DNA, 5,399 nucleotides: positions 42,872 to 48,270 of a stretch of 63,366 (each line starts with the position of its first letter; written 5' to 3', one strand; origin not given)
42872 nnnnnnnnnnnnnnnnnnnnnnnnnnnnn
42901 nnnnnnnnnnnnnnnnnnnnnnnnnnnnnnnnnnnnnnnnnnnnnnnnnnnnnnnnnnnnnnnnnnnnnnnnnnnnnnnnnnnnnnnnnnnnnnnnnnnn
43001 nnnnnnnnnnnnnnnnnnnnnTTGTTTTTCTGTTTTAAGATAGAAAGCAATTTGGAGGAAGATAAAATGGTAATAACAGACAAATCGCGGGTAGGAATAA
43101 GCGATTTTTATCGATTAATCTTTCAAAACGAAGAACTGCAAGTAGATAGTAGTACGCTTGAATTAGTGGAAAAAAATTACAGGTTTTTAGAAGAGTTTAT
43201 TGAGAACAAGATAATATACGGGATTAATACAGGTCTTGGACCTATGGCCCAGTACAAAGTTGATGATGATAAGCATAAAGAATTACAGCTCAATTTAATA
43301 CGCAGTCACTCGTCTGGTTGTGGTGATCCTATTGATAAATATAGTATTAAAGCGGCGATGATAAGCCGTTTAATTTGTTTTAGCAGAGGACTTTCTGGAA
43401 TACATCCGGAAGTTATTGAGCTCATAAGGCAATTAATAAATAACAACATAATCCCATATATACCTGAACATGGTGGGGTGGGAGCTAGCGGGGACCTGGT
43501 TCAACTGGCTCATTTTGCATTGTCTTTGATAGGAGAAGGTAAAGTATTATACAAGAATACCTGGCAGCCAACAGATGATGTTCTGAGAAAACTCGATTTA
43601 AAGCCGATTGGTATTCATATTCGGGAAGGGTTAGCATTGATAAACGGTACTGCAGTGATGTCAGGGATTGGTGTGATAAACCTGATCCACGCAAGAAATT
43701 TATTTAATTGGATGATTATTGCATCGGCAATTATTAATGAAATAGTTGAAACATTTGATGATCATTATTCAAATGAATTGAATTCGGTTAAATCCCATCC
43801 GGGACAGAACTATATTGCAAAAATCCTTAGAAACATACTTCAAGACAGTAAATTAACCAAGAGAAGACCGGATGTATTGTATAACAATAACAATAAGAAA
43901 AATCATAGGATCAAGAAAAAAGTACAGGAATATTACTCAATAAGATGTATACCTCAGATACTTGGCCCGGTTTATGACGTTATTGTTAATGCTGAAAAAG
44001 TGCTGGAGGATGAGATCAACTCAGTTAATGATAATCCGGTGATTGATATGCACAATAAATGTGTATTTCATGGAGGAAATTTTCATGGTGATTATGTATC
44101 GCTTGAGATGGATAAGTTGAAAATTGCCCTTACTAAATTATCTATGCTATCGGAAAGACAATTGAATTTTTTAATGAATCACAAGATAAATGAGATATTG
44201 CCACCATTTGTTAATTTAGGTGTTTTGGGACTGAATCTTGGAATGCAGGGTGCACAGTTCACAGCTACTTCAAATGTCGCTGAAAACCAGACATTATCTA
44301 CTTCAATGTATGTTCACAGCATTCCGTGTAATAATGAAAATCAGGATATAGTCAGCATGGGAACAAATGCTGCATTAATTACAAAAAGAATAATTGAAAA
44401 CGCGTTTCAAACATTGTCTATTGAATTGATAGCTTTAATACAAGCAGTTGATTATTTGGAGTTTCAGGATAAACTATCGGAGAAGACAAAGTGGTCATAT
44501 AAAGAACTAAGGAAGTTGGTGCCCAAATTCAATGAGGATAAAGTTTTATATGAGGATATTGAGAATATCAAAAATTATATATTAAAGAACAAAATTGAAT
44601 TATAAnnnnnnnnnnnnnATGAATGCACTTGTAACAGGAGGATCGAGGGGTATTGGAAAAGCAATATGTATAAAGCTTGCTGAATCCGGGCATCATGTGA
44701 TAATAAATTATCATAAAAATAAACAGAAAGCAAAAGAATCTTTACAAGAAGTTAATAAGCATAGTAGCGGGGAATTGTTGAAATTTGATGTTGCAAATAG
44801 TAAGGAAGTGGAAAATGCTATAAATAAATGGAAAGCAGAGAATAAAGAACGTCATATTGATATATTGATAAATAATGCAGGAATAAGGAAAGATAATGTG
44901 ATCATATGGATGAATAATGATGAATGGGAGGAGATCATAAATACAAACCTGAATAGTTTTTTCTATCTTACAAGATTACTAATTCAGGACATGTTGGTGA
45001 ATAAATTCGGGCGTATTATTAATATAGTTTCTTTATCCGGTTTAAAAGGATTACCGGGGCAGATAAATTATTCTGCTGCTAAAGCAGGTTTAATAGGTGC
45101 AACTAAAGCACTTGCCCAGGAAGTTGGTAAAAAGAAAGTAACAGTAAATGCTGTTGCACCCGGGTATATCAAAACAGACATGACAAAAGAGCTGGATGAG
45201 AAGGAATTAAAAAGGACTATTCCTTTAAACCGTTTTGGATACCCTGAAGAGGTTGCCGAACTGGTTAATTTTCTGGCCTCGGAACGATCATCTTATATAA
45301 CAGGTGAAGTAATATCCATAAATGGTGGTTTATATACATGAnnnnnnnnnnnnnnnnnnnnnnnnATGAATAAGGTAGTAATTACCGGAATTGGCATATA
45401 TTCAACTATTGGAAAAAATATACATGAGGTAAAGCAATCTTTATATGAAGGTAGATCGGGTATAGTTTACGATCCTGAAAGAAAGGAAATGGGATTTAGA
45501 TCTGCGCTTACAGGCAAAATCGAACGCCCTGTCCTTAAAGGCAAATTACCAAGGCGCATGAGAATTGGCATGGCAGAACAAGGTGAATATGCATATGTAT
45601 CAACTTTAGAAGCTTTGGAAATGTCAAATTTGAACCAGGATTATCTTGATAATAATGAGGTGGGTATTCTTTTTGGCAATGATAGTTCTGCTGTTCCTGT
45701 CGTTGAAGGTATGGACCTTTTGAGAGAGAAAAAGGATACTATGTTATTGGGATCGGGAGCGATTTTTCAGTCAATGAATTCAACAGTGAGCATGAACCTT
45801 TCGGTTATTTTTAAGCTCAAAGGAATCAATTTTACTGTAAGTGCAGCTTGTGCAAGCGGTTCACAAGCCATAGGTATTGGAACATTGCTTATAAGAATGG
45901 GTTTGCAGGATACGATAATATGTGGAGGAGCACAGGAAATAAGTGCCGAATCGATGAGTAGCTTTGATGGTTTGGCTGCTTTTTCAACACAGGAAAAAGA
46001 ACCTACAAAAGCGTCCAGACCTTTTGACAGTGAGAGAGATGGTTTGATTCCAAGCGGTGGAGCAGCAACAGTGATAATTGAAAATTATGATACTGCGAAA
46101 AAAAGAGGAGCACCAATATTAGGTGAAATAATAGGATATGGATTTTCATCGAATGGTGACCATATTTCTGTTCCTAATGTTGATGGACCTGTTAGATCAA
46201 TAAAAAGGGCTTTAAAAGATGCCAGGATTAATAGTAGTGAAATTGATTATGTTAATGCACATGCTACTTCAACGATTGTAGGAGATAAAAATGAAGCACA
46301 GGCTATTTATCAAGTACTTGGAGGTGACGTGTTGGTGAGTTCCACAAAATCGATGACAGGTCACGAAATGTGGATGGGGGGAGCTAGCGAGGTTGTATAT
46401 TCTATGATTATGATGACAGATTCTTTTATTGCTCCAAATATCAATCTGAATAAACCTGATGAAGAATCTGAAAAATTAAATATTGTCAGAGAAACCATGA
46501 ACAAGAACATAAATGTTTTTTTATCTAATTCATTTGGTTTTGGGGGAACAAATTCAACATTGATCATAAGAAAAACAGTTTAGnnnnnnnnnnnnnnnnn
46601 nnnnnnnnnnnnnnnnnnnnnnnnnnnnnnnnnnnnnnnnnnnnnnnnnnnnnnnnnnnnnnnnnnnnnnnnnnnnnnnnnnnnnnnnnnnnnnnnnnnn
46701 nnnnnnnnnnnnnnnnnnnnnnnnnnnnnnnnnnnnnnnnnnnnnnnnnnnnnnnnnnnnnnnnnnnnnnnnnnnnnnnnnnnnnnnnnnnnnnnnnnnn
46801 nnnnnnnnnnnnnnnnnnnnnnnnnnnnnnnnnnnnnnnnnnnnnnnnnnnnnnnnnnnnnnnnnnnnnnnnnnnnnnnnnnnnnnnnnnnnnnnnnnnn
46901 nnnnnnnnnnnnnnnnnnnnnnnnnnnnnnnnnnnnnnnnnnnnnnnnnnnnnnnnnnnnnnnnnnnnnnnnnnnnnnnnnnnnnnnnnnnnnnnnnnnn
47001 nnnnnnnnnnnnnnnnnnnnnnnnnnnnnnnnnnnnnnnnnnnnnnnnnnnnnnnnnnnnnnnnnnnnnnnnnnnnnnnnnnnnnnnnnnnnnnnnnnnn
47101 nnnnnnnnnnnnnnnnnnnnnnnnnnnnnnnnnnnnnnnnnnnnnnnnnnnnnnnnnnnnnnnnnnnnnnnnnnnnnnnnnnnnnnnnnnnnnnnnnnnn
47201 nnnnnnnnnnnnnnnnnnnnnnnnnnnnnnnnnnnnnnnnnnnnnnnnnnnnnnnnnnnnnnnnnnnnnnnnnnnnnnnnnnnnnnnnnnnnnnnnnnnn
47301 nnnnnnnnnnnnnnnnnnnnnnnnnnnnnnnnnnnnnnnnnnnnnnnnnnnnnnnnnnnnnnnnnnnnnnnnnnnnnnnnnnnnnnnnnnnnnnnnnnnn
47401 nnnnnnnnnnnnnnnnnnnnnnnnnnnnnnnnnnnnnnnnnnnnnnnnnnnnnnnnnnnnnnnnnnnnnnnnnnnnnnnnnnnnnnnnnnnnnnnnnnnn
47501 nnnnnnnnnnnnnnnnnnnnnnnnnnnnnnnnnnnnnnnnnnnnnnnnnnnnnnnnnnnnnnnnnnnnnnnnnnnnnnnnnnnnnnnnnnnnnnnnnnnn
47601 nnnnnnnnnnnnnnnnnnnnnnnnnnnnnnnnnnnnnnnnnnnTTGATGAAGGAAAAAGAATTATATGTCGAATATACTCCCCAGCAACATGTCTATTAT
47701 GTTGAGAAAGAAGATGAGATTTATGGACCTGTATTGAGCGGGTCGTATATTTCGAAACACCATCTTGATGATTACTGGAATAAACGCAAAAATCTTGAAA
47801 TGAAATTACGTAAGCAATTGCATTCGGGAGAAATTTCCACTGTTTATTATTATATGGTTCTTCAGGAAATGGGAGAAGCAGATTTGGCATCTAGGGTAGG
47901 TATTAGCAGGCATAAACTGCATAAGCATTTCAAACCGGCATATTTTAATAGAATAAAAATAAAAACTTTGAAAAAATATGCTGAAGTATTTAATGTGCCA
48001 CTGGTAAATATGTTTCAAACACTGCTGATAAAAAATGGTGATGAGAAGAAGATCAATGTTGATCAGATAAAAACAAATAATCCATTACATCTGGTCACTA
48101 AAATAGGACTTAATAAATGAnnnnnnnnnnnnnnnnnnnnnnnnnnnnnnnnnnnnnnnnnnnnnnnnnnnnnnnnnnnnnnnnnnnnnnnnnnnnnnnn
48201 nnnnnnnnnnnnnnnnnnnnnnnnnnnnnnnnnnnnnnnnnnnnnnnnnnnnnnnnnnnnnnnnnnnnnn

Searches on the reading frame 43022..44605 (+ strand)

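Call 8: search_protein_families(library=pfam, proteins=[window:43022-44605:+], max_evalue=0.001)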
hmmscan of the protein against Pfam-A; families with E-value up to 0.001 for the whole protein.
window:43022-44605:+ (527 aa): 1 family
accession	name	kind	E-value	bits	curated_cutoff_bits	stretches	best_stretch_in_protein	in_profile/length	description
PF00221.24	Lyase_aromatic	-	4.6e-155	517.3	27.3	1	26-498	3-466/466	Aromatic amino acid lyase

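Call 30: search_protein_families(library=ncbifam, proteins=[window:43022-44605:+], max_evalue=1e-10)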
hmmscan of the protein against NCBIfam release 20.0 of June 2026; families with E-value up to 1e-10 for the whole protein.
window:43022-44605:+ (527 aa): 8 families
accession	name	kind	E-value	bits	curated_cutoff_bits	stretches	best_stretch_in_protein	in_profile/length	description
NF053541.1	FlxA_rubin_TAL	equivalog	1.3e-245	815.5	700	1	26-520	3-496/498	flexirubin biosynthesis tyrosine ammonia-lyase FlxA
NF006871.0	PRK09367.1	subfamily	8.4e-134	447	524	1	16-525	3-497/505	histidine ammonia-lyase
TIGR01225.1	hutH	equivalog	1.7e-131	439.2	539.15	1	17-524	1-493/506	histidine ammonia-lyase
TIGR04475.1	Phe_D_beta_mut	equivalog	1e-123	413.7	800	1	16-520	2-509/510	phenylalanine aminomutase (D-beta-phenylalanine forming)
TIGR03832.1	Tyr_2_3_mutase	equivalog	3.6e-117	392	501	1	33-517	15-504/507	tyrosine 2,3-aminomutase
TIGR01226.1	phe_am_lyase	equivalog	1.2e-78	265.1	519.15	1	15-491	31-513/680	phenylalanine ammonia-lyase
NF041222.1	BagA_FevW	exception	2.1e-76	257.6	1000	1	56-520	42-514/529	bagremycin/ferroverdin biosynthesis tyrosine ammonia-lyase BagA/FevW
TIGR04473.1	taxol_Phe_23mut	exception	2.6e-56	191.2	1250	1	64-485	78-503/687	phenylalanine aminomutase (L-beta-phenylalanine forming)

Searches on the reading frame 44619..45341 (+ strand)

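Call 8: search_protein_families(library=pfam, proteins=[window:44619-45341:+], max_evalue=0.001)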
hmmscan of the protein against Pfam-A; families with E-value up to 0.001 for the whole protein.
window:44619-45341:+ (240 aa): 5 families
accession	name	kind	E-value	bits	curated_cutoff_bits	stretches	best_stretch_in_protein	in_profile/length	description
PF13561.12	adh_short_C2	-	1.1e-59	202.4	27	1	10-238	6-235/236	Enoyl-(Acyl carrier protein) reductase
PF00106.31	adh_short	-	1.3e-57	194.9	26.6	1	3-196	3-194/195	short chain dehydrogenase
PF08659.16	KR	-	4.3e-17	63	22.6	1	4-158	4-156/180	KR domain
PF01370.27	Epimerase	-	5.7e-06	26.3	20.9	1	3-70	1-62/240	NAD dependent epimerase/dehydratase family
PF13460.12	NAD_binding_10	-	5e-05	23.7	27.2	1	7-189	1-151/184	NAD(P)H-binding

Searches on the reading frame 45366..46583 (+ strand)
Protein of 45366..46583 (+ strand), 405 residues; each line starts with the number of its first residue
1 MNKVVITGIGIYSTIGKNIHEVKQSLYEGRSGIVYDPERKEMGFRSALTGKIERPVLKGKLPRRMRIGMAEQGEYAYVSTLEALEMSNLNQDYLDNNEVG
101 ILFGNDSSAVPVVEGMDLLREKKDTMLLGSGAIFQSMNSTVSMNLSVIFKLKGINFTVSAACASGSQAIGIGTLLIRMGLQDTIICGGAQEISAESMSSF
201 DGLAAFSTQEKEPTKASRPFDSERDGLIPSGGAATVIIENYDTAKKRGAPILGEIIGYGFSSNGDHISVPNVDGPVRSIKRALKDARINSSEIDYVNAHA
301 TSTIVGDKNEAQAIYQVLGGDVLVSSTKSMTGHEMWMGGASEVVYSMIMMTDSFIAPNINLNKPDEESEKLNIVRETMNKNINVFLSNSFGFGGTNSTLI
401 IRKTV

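Call 8: search_protein_families(library=pfam, proteins=[window:45366-46583:+], max_evalue=0.001)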
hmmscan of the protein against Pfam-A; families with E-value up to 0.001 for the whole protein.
window:45366-46583:+ (405 aa): 3 families
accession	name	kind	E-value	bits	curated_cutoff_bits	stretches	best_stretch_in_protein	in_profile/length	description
PF00109.32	ketoacyl-synt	-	5.5e-33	115.1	20.8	1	2-243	2-251/252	Beta-ketoacyl synthase, N-terminal domain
PF02801.28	Ketoacyl-synt_C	-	3.6e-26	91.9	20.8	1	252-361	1-118/119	Beta-ketoacyl synthase, C-terminal domain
PF00108.29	Thiolase_N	-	0.00023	21.1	26.4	1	155-200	78-123/260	Thiolase, N-terminal domain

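Call 30: search_protein_families(library=ncbifam, proteins=[window:45366-46583:+], max_evalue=1e-10)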
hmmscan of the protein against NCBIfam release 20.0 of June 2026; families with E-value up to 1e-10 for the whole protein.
window:45366-46583:+ (405 aa): 19 families
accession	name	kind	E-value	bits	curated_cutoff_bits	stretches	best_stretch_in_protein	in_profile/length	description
NF005935.0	PRK07967.1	equivalog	6.2e-111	371.1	630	1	1-404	1-404/406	beta-ketoacyl-ACP synthase I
TIGR03150.1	fabF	equivalog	8e-98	327.8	493.75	1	2-402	1-407/407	beta-ketoacyl-ACP synthase II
NF005589.0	PRK07314.1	subfamily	1.4e-97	327.1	387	1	1-404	3-412/413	beta-ketoacyl-ACP synthase II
NF006587.0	PRK09116.1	equivalog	4.1e-89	299.2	470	1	1-403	1-406/408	beta-ketoacyl-ACP synthase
NF004970.0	PRK06333.1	subfamily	2.5e-80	270.4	525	1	1-403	3-421/424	beta-ketoacyl-ACP synthase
NF006274.0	PRK08439.1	equivalog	1.4e-73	248.1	621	1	1-403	1-405/406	beta-ketoacyl-ACP synthase II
NF005490.0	PRK07103.1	equivalog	5.3e-71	239.8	445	1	1-404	3-413/414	polyketide beta-ketoacyl:acyl carrier protein synthase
NF006434.0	PRK08722.1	equivalog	2.3e-68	231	759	1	3-403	5-413/414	beta-ketoacyl-ACP synthase II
NF005076.0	PRK06501.1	equivalog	3.8e-66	223.7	629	1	137-402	150-421/425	beta-ketoacyl-ACP synthase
NF006618.0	PRK09185.1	subfamily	1.1e-61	209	407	1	1-403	2-392/394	beta-ketoacyl-ACP synthase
NF004618.0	PRK05952.1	equivalog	2.2e-58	198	455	1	134-403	119-382/384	beta-ketoacyl-ACP synthase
NF005916.1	PRK07910.1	equivalog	1.3e-55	189.1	560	1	2-401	12-415/418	KasA/KasB family beta-ketoacyl-ACP synthase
NF058662.1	cispenta_AmcF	equivalog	1.4e-46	159.2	325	1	155-402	122-368/369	cispentacin biosynthesis acyltransferase subunit AmcF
NF040607.1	mycolic_Pks13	equivalog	8.3e-32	109.7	2100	1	80-403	196-525/1680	polyketide synthase Pks13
NF045894.1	PKS_plus_SDR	equivalog_domain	2e-28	98.6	1740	1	81-402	99-425/1515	type I polyketide synthase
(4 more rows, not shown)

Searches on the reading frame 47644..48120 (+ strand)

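Call 8: search_protein_families(library=pfam, proteins=[window:47644-48120:+], max_evalue=0.001)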
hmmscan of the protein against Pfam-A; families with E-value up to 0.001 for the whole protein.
window:47644-48120:+ (158 aa): 0 families

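Call 28: search_protein_families(library=ncbifam, proteins=[window:47644-48120:+], max_evalue=0.001)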
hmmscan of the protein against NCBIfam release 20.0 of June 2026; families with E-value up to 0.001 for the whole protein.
window:47644-48120:+ (158 aa): 2 families
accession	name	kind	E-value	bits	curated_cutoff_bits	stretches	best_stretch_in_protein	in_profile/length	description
NF053545.1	flexirubin_DarG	equivalog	6e-18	65.2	170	1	14-120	18-125/129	flexirubin biosynthesis protein DarG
NF053536.1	DarG_fam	subfamily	8.2e-18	64.8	70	1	13-121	16-125/131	DarG family dialkylresorcinol biosynthesis protein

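Call 51: search_protein_families(library=pfam, proteins=[window:47644-48120:+], max_evalue=1)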
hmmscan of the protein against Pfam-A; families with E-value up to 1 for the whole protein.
window:47644-48120:+ (158 aa): 4 families
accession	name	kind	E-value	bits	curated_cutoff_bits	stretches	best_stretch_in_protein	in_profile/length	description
PF13443.12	HTH_26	-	0.0028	18.3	22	1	74-118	9-52/63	Cro/C1-type HTH DNA-binding domain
PF12844.13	HTH_19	-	0.0056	17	30.2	1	79-124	16-59/64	Helix-turn-helix domain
PF01381.28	HTH_3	-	0.056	13.9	23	0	103-120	35-52/55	Helix-turn-helix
PF04501.17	Baculo_VP39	-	0.097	12.6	25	0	84-142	77-131/244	Baculovirus major capsid protein VP39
